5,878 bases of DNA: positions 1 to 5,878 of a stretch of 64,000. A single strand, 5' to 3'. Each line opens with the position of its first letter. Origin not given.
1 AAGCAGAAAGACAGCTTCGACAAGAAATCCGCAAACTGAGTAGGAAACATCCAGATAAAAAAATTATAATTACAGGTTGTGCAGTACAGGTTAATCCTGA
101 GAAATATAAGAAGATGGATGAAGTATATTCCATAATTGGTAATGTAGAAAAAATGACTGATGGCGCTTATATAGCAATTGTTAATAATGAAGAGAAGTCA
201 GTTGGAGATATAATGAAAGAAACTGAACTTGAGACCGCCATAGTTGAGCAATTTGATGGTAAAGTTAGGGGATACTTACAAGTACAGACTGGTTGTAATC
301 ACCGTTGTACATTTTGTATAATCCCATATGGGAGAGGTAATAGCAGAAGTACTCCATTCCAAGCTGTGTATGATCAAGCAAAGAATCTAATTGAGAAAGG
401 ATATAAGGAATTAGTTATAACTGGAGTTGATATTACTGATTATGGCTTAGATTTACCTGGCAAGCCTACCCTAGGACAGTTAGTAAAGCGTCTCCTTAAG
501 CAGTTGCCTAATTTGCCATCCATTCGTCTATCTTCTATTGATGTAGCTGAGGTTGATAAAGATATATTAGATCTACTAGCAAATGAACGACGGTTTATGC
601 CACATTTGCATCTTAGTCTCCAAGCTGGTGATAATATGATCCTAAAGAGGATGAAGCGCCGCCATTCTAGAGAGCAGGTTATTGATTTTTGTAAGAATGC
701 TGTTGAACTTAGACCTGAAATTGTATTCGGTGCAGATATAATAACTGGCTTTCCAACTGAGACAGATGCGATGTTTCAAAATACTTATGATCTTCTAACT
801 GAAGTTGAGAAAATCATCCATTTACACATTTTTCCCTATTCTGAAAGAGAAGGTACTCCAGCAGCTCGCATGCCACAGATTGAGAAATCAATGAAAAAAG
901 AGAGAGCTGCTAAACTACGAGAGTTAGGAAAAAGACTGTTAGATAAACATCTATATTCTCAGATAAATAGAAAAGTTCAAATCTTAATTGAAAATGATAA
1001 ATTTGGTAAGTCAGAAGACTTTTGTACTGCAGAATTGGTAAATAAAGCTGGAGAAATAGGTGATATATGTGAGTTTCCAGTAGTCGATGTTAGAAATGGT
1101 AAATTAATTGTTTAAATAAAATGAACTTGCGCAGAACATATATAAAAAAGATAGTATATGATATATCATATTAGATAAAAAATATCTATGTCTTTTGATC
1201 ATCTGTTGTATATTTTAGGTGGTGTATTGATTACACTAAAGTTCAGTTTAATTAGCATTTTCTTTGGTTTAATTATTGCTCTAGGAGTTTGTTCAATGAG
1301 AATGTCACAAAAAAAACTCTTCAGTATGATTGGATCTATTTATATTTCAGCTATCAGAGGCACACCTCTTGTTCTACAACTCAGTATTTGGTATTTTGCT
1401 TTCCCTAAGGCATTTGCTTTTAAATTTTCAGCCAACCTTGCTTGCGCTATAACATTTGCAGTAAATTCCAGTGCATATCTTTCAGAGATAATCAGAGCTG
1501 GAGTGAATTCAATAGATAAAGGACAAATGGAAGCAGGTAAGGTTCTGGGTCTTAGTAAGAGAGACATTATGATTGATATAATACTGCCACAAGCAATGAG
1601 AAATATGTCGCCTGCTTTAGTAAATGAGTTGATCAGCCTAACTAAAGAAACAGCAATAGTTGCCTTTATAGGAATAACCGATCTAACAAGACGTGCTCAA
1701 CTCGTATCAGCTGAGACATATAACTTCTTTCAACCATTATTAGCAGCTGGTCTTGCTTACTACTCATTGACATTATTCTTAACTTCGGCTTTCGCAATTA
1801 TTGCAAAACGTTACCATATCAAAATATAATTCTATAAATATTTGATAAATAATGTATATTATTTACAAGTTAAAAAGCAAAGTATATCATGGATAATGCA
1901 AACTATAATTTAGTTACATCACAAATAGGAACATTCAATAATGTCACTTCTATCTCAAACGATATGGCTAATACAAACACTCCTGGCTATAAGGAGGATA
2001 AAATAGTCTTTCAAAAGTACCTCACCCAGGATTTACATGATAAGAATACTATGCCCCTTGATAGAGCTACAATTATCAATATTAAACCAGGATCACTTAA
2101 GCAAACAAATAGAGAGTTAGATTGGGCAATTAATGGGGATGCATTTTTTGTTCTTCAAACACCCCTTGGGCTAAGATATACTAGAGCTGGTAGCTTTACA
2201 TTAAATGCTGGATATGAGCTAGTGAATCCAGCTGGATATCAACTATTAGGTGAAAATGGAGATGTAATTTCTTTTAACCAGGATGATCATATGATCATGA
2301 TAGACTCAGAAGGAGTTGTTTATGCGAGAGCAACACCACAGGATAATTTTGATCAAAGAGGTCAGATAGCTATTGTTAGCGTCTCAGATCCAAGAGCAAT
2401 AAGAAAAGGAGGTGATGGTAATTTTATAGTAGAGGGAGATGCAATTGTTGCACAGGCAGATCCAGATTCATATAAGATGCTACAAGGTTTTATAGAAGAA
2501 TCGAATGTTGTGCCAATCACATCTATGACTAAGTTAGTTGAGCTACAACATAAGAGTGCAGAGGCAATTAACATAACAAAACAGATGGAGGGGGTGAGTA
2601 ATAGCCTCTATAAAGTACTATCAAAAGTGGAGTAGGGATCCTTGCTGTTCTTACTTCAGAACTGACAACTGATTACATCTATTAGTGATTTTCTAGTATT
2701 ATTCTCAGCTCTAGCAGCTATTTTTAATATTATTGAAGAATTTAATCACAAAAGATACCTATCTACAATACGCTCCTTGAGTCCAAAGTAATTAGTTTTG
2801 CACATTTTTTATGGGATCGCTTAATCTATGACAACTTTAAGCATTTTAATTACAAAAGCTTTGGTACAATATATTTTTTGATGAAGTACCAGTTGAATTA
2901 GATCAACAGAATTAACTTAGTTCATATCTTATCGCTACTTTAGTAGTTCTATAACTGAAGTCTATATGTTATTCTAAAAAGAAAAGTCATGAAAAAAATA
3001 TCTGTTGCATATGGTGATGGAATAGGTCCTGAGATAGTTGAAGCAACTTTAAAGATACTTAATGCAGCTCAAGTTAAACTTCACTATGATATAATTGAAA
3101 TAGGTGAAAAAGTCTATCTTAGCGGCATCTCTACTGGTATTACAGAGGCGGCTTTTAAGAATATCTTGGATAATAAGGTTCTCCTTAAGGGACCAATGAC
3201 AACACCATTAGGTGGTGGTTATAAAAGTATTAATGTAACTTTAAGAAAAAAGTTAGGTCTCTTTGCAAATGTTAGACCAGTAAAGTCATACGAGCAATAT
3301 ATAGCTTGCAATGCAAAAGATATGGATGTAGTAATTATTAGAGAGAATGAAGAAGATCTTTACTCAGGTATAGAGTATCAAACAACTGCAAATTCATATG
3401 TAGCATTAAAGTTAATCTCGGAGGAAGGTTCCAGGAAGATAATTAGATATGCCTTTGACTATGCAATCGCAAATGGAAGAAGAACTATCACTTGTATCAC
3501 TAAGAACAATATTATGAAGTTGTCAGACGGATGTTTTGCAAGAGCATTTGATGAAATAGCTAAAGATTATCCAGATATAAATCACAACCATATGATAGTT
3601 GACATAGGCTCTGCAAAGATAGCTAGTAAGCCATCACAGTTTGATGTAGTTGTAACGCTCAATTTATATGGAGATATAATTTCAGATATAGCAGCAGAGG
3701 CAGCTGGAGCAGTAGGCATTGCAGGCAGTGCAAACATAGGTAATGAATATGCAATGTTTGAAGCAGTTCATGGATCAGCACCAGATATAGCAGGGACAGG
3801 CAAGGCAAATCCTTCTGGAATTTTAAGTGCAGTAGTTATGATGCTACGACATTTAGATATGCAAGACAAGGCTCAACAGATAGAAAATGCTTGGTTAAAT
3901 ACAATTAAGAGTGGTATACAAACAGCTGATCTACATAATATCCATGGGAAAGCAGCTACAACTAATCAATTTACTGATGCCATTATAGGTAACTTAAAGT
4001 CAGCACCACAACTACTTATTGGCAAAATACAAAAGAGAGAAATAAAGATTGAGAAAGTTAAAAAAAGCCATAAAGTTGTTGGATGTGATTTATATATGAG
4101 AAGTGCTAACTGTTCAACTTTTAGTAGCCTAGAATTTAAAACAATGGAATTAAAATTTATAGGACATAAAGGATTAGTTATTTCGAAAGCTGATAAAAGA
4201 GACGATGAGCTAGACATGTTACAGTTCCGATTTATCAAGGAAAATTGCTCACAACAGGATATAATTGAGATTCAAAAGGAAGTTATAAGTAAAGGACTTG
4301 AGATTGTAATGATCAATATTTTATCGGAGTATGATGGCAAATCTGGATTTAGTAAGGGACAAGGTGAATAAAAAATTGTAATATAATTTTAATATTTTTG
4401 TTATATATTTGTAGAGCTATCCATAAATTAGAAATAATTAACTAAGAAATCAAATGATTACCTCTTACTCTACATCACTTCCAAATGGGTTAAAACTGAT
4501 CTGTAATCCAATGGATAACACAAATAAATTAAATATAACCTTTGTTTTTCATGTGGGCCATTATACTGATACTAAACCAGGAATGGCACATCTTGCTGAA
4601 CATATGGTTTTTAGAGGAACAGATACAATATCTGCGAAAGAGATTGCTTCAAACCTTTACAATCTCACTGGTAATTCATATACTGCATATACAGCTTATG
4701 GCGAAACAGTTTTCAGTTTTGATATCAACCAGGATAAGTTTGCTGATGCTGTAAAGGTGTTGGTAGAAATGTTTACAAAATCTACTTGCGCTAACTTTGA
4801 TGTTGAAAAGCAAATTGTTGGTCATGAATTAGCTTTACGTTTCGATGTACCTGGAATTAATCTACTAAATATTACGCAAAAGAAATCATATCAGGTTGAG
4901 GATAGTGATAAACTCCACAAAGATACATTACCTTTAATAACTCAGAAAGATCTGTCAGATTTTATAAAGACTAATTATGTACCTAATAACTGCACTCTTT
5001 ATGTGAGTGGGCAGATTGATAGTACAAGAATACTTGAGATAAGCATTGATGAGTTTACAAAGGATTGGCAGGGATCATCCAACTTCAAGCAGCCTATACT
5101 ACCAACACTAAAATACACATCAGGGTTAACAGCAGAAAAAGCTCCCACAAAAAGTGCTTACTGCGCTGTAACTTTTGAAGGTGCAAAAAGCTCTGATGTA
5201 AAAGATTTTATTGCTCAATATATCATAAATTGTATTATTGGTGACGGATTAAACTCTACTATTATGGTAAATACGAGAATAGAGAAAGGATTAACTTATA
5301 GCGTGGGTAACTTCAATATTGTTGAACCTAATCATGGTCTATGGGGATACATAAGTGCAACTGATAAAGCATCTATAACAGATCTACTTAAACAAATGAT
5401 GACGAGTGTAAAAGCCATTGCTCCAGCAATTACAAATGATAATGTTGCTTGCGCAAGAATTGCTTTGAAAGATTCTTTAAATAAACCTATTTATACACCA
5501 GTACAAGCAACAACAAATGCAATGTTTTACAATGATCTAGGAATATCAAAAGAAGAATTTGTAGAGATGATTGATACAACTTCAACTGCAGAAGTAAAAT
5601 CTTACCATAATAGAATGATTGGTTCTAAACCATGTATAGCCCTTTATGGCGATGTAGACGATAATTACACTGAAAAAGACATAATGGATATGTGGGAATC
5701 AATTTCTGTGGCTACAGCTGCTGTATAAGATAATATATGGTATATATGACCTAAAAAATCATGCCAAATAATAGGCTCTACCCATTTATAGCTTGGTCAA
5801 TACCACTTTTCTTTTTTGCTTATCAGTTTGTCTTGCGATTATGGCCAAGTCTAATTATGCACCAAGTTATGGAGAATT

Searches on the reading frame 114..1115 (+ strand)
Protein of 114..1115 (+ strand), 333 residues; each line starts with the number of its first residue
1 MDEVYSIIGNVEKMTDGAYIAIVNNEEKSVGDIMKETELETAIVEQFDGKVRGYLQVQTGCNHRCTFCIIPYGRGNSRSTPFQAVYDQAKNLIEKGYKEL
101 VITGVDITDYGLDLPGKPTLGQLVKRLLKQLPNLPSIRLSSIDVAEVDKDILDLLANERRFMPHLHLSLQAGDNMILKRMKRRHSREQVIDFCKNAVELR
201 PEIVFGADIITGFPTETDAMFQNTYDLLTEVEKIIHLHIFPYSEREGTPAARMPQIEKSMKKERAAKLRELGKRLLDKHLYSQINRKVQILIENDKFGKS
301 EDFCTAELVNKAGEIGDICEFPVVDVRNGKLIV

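Call 51: search_protein_families(library=pfam, proteins=[window:114-1115:+], max_evalue=0.0001)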
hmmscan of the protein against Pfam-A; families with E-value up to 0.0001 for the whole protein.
window:114-1115:+ (333 aa): 1 family
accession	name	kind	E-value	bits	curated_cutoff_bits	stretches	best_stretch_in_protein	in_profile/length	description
PF04055.27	Radical_SAM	-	1.1e-27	97.7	29.5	1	56-228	2-166/166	Radical SAM superfamily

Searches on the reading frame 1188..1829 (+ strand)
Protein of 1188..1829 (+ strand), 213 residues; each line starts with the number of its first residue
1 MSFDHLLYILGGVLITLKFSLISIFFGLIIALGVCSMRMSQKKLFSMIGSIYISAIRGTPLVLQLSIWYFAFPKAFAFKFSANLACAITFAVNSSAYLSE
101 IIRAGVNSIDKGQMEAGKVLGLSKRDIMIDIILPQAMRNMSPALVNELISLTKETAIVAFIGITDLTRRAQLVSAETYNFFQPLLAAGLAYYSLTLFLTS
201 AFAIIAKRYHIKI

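Call 51: search_protein_families(library=pfam, proteins=[window:1188-1829:+], max_evalue=0.0001)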
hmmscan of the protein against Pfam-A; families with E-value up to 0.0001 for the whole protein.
window:1188-1829:+ (213 aa): 1 family
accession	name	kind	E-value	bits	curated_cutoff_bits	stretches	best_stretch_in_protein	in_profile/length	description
PF00528.27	BPD_transp_1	-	3.9e-24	85.8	26.4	1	24-209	2-182/184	Binding-protein-dependent transport system inner membrane component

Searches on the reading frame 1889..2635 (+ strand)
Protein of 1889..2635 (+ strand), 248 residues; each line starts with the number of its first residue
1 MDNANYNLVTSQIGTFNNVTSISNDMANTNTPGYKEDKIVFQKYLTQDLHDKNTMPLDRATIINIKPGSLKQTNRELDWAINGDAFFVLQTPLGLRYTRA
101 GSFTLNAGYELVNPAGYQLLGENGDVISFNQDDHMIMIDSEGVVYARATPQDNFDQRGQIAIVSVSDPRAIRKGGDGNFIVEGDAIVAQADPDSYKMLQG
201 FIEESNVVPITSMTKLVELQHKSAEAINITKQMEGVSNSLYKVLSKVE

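Call 51: search_protein_families(library=pfam, proteins=[window:1889-2635:+], max_evalue=0.0001)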
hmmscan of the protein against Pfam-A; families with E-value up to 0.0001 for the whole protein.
window:1889-2635:+ (248 aa): 1 family
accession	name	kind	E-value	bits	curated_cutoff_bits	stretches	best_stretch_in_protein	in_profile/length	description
PF22692.1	LlgE_F_G_D1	-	5.9e-13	49.2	27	1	80-146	1-64/64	Flagellar hook protein FlgE/F/G D1 domain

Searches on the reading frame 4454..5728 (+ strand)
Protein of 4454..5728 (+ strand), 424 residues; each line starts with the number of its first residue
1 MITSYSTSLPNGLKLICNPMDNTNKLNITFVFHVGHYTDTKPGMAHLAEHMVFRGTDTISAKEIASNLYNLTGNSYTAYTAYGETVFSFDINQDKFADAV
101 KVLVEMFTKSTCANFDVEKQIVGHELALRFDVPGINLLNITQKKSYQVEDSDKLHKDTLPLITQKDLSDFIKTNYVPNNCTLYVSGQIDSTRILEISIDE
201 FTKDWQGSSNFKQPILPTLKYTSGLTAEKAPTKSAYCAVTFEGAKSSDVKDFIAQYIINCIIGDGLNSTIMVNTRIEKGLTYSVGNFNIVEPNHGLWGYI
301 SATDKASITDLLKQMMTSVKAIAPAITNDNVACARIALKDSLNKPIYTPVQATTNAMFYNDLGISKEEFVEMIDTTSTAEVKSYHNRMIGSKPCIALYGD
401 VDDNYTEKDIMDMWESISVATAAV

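Call 51: search_protein_families(library=pfam, proteins=[window:4454-5728:+], max_evalue=0.0001)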
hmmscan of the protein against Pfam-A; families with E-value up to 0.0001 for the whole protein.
window:4454-5728:+ (424 aa): 2 families
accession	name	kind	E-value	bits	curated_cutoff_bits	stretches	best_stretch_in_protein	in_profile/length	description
PF05193.26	Peptidase_M16_C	-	9.4e-21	74.9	23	1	162-334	2-177/181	Peptidase M16 inactive domain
PF00675.25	Peptidase_M16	-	6.9e-16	58.9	22.3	1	22-120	9-108/149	Insulinase (Peptidase family M16)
